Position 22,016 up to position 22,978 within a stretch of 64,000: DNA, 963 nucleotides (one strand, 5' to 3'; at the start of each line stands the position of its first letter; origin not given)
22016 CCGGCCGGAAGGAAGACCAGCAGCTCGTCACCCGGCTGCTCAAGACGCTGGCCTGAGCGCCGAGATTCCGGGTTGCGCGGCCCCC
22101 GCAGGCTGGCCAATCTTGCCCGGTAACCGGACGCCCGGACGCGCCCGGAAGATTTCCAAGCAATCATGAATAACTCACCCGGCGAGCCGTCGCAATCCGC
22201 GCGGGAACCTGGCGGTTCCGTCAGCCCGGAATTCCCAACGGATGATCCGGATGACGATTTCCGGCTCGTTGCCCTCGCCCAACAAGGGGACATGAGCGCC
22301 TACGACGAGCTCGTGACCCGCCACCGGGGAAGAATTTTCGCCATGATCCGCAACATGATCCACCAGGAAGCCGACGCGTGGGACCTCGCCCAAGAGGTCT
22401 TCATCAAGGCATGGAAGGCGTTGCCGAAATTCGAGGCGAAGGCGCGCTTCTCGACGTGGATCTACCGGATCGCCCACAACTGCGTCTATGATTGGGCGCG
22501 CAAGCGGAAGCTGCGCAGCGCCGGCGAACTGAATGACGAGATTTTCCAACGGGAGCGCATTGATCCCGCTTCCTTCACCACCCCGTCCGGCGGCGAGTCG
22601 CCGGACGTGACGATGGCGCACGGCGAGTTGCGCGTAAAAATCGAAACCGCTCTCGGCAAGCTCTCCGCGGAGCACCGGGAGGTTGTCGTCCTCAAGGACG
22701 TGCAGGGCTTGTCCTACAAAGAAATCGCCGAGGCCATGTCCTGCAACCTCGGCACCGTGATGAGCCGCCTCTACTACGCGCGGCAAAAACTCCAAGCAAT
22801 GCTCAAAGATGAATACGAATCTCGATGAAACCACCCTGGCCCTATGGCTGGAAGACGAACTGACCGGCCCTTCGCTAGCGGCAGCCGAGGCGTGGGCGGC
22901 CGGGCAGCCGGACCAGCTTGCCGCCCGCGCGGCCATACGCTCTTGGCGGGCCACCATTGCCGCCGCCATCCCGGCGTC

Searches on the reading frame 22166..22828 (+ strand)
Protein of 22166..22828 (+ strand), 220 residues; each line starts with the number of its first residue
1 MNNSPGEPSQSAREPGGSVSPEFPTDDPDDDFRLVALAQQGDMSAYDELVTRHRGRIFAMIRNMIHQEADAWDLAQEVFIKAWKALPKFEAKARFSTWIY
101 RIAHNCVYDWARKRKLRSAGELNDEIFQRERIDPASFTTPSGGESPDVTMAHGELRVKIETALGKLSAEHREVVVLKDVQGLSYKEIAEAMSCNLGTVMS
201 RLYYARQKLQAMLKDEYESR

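Call 61: search_protein_families(library=pfam, proteins=[window:22166-22828:+], max_evalue=0.001)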
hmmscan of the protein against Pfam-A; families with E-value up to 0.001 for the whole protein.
window:22166-22828:+ (220 aa): 4 families
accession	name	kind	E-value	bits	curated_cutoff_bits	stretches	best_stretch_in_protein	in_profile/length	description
PF04542.20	Sigma70_r2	-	1.5e-18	66.8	24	1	49-115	1-69/71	Sigma-70 region 2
PF08281.18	Sigma70_r4_2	-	1.2e-15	57.3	25.7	1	157-209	2-54/54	Sigma-70, region 4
PF04545.22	Sigma70_r4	-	3.5e-10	39.7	24.1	1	162-210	1-49/50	Sigma-70, region 4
PF07638.17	Sigma70_ECF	-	1e-09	39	21.1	1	34-214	7-184/185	ECF sigma factor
